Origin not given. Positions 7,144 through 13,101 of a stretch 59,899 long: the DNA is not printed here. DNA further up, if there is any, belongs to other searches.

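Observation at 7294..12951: Single-polypeptide FAAL-ACP-C-FkbH-PCP starter predicted to build an O-acyl-glycerate cap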

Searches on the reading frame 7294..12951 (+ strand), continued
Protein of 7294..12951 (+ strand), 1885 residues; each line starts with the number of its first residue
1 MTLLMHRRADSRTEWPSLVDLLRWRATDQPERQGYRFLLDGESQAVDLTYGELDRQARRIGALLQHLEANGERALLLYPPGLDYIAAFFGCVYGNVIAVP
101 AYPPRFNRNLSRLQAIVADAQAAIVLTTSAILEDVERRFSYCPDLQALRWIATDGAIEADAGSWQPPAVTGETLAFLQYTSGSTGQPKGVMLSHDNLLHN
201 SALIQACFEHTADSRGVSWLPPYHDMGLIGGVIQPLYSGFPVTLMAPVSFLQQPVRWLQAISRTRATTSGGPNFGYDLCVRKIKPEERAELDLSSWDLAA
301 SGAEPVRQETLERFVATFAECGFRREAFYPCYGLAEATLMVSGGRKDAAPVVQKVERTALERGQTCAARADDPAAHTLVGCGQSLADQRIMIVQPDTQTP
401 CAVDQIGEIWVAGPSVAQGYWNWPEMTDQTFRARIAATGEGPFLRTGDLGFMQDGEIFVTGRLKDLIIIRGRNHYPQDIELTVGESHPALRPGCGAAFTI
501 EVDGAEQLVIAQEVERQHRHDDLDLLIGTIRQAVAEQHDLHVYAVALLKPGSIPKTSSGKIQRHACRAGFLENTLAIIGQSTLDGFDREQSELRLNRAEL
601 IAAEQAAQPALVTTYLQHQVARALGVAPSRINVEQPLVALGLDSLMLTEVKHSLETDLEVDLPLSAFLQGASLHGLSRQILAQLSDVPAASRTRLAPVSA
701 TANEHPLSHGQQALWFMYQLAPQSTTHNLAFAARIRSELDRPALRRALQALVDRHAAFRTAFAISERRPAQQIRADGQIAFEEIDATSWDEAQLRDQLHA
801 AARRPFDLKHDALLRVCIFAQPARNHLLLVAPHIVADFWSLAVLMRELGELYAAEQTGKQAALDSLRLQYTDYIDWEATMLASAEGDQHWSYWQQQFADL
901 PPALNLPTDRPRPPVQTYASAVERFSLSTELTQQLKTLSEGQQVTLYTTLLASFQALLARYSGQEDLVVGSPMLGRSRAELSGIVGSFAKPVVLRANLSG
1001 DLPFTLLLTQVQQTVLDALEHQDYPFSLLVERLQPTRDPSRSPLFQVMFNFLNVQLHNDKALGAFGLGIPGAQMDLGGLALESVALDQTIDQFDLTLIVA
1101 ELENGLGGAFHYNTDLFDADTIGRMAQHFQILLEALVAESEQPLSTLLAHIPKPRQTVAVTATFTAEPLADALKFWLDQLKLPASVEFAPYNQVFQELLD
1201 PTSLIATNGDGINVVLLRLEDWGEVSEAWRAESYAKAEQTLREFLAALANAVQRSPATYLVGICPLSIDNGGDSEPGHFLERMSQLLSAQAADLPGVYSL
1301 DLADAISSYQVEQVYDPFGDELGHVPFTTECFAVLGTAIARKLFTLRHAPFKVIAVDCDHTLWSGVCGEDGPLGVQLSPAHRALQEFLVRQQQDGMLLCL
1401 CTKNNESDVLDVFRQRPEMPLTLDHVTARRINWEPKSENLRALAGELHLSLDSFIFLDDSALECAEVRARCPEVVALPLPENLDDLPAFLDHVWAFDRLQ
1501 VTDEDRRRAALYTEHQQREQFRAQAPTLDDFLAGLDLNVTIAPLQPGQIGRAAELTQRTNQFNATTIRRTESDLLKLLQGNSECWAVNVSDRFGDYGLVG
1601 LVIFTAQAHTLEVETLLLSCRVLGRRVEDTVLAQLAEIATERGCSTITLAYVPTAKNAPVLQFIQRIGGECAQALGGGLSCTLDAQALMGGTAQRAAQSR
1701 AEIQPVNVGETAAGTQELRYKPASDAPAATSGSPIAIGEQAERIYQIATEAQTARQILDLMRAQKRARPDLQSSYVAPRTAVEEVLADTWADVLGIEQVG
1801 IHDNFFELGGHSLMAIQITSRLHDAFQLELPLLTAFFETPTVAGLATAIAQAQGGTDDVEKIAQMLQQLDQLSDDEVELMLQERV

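Call 17: find_encoding_contigs(protein=P0003, flank=10000, max_places=3)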
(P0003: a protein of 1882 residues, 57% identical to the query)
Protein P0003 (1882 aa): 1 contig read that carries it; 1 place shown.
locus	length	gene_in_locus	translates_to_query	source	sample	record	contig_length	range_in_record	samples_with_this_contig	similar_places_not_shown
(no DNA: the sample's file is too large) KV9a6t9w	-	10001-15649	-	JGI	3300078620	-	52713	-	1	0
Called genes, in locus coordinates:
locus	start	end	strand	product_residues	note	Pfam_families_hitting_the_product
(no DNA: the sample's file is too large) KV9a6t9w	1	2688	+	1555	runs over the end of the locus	PF00668:Condensation, PF00501:AMP-binding, PF13193:AMP-binding_C, PF00550:PP-binding, PF01073:3Beta_HSD (weak), PF01370:Epimerase, PF02719:Polysacc_synt_2 (weak), PF07993:NAD_binding_4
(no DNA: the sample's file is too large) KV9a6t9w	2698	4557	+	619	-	PF00150:Cellulase (weak), PF08532:Glyco_hydro_42M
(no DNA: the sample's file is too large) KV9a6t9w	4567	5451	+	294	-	PF04909:Amidohydro_2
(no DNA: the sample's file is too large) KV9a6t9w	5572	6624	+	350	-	PF08240:ADH_N, PF16912:Glu_dehyd_C (weak), PF00107:ADH_zinc_N, PF13602:ADH_zinc_N_2 (weak)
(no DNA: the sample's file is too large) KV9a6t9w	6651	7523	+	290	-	PF00561:Abhydrolase_1, PF12146:Hydrolase_4 (weak), PF12697:Abhydrolase_6 (weak)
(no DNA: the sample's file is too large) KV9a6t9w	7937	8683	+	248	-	PF14329:DUF4386 (weak)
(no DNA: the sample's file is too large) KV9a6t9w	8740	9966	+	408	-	PF03033:Glyco_transf_28 (weak), PF06722:EryCIII-like_C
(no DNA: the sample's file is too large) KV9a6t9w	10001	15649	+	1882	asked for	PF00501:AMP-binding, PF23024:AMP-dom_DIP2-like, PF24919:Mug62 (weak), PF00550:PP-binding, PF23297:ACP_SdgA_C (faint), PF00668:Condensation, PF00550:PP-binding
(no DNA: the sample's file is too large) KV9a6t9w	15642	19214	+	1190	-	PF00668:Condensation, PF00501:AMP-binding, PF13193:AMP-binding_C, PF00550:PP-binding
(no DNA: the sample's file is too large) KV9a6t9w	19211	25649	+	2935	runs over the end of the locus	PF00668:Condensation, PF00550:PP-binding, PF00668:Condensation, PF00501:AMP-binding, PF13193:AMP-binding_C (faint), PF00296:Bac_luciferase, PF00550:PP-binding, PF00668:Condensation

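Call 18: find_encoding_contigs(protein=P0008, flank=10000, max_places=3)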
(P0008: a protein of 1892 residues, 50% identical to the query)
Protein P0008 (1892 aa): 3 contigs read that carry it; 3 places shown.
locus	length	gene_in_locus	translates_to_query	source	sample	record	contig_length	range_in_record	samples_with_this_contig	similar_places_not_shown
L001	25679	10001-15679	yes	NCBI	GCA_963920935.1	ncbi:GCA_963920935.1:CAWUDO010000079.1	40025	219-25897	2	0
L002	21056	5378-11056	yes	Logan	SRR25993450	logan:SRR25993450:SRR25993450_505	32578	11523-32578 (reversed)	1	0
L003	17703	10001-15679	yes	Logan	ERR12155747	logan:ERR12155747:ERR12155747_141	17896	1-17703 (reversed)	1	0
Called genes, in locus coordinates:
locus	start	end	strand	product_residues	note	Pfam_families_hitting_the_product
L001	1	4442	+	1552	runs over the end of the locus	?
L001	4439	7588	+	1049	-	PF00109:ketoacyl-synt, PF02801:Ketoacyl-synt_C, PF16197:KAsynt_C_assoc, PF22336:RhiE-like_linker, PF22621:CurL-like_PKS_C, PF00698:Acyl_transf_1, PF00550:PP-binding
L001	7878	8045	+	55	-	-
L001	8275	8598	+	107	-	PF02312:CBF_beta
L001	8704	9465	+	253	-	PF00975:Thioesterase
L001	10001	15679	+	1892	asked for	PF00501:AMP-binding, PF23024:AMP-dom_DIP2-like, PF24919:Mug62, PF00550:PP-binding, PF00668:Condensation, PF00550:PP-binding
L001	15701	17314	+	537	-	PF00664:ABC_membrane, PF00005:ABC_tran, PF02463:SMC_N (faint), PF13304:AAA_21 (faint)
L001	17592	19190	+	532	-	PF18456:CmlA_N, PF13483:Lactamase_B_3, PF12706:Lactamase_B_2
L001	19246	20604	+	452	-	PF00668:Condensation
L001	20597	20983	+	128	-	PF12680:SnoaL_2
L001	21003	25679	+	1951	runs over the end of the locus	PF00501:AMP-binding, PF13193:AMP-binding_C, PF00550:PP-binding, PF00668:Condensation, PF00501:AMP-binding, PF13193:AMP-binding_C, PF00550:PP-binding, PF00975:Thioesterase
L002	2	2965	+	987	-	?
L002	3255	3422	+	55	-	-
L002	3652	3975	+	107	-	PF02312:CBF_beta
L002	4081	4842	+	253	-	PF00975:Thioesterase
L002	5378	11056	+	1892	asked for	PF00501:AMP-binding, PF23024:AMP-dom_DIP2-like, PF24919:Mug62, PF00550:PP-binding, PF00668:Condensation, PF00550:PP-binding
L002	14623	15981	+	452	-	PF00668:Condensation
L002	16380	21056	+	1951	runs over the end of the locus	PF00501:AMP-binding, PF13193:AMP-binding_C, PF00550:PP-binding, PF00668:Condensation, PF00501:AMP-binding, PF13193:AMP-binding_C, PF00550:PP-binding, PF00975:Thioesterase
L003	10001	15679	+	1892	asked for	PF00501:AMP-binding, PF23024:AMP-dom_DIP2-like, PF24919:Mug62, PF00550:PP-binding, PF00668:Condensation, PF00550:PP-binding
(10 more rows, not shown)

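Call 22: find_encoding_contigs(protein=P0043, flank=10000, max_places=2)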
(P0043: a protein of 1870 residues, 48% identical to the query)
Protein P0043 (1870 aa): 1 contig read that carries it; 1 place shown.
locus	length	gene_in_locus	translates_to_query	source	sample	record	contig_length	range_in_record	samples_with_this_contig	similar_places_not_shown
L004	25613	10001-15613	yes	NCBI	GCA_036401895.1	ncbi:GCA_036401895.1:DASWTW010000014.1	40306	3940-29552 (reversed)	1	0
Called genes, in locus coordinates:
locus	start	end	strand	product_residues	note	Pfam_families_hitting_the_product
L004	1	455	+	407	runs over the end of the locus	PF00278:Orn_DAP_Arg_deC, PF02784:Orn_Arg_deC_N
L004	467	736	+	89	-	PF00550:PP-binding (weak)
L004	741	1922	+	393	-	PF02771:Acyl-CoA_dh_N, PF00441:Acyl-CoA_dh_1, PF08028:Acyl-CoA_dh_2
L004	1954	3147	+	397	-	PF02771:Acyl-CoA_dh_N, PF02770:Acyl-CoA_dh_M, PF00441:Acyl-CoA_dh_1, PF08028:Acyl-CoA_dh_2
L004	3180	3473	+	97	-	PF00550:PP-binding (weak)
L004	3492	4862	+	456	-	PF00291:PALP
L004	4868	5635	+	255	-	PF22624:AASDHPPT_N (weak), PF01648:ACPS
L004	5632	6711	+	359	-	-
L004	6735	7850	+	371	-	PF13439:Glyco_transf_4, PF13579:Glyco_trans_4_4, PF00534:Glycos_transf_1, PF13692:Glyco_trans_1_4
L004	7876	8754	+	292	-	-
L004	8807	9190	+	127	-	PF13577:SnoaL_4 (weak), PF14534:DUF4440, PF12680:SnoaL_2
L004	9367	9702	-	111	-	-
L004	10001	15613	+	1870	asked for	PF00501:AMP-binding, PF23024:AMP-dom_DIP2-like, PF00550:PP-binding, PF23297:ACP_SdgA_C (faint), PF00668:Condensation, PF00550:PP-binding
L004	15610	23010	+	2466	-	PF13439:Glyco_transf_4, PF13579:Glyco_trans_4_4 (weak), PF13692:Glyco_trans_1_4, PF00534:Glycos_transf_1, PF00668:Condensation, PF00501:AMP-binding, PF00550:PP-binding, PF00668:Condensation, +2 more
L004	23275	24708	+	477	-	PF05977:MFS_3, PF07690:MFS_1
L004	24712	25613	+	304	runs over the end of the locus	PF12146:Hydrolase_4, PF00561:Abhydrolase_1, PF20434:BD-FAE (faint), PF00326:Peptidase_S9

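Call 23: find_encoding_contigs(protein=P0056, flank=10000, max_places=2)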
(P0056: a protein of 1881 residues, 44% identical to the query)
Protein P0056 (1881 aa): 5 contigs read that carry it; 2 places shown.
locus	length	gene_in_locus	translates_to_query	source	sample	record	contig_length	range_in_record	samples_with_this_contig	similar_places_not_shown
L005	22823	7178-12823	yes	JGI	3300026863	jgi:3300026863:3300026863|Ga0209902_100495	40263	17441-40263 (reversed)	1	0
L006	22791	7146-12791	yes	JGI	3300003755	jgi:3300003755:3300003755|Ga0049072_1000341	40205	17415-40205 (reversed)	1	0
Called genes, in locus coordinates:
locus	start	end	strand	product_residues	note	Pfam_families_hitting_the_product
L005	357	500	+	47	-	-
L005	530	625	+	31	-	-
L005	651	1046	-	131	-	PF01710:HTH_Tnp_IS630, PF13384:HTH_23 (faint)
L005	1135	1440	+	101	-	-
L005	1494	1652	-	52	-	-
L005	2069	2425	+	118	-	-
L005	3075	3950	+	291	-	PF11300:DUF3102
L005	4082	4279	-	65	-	-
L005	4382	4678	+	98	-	-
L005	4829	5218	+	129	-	PF02261:Asp_decarbox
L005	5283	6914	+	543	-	PF02310:B12-binding (weak), PF04055:Radical_SAM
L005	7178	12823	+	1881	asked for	PF00501:AMP-binding, PF23024:AMP-dom_DIP2-like, PF24919:Mug62, PF00550:PP-binding, PF00668:Condensation, PF00550:PP-binding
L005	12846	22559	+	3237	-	PF00668:Condensation, PF00501:AMP-binding, PF05050:Methyltransf_21, PF00550:PP-binding, PF00668:Condensation, PF00501:AMP-binding, PF13193:AMP-binding_C, PF00550:PP-binding, +2 more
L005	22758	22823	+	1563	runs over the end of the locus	PF00109:ketoacyl-synt, PF02801:Ketoacyl-synt_C, PF16197:KAsynt_C_assoc, PF22336:RhiE-like_linker, PF22621:CurL-like_PKS_C, PF00698:Acyl_transf_1, PF21394:Beta-ketacyl_N, PF08659:KR, +3 more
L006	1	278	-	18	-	?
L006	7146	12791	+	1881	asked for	PF00501:AMP-binding, PF23024:AMP-dom_DIP2-like, PF24919:Mug62, PF00550:PP-binding, PF00668:Condensation, PF00550:PP-binding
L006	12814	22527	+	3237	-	PF00668:Condensation, PF00501:AMP-binding, PF05050:Methyltransf_21, PF00550:PP-binding, PF00668:Condensation, PF00501:AMP-binding, PF13193:AMP-binding_C, PF00550:PP-binding, +2 more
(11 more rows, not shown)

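Call 24: find_encoding_contigs(protein=P0004, flank=10000, max_places=2)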
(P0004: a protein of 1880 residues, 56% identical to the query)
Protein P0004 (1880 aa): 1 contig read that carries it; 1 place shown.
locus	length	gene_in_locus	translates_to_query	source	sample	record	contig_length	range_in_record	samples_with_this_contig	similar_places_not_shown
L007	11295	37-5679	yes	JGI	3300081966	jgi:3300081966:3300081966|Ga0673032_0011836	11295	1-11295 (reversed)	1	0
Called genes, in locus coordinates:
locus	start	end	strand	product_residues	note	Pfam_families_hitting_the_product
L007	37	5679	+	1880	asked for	PF00501:AMP-binding, PF23024:AMP-dom_DIP2-like, PF00550:PP-binding, PF00668:Condensation, PF00550:PP-binding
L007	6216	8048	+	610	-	PF00664:ABC_membrane, PF00005:ABC_tran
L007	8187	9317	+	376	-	PF13450:NAD_binding_8, PF03275:GLF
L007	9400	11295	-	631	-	?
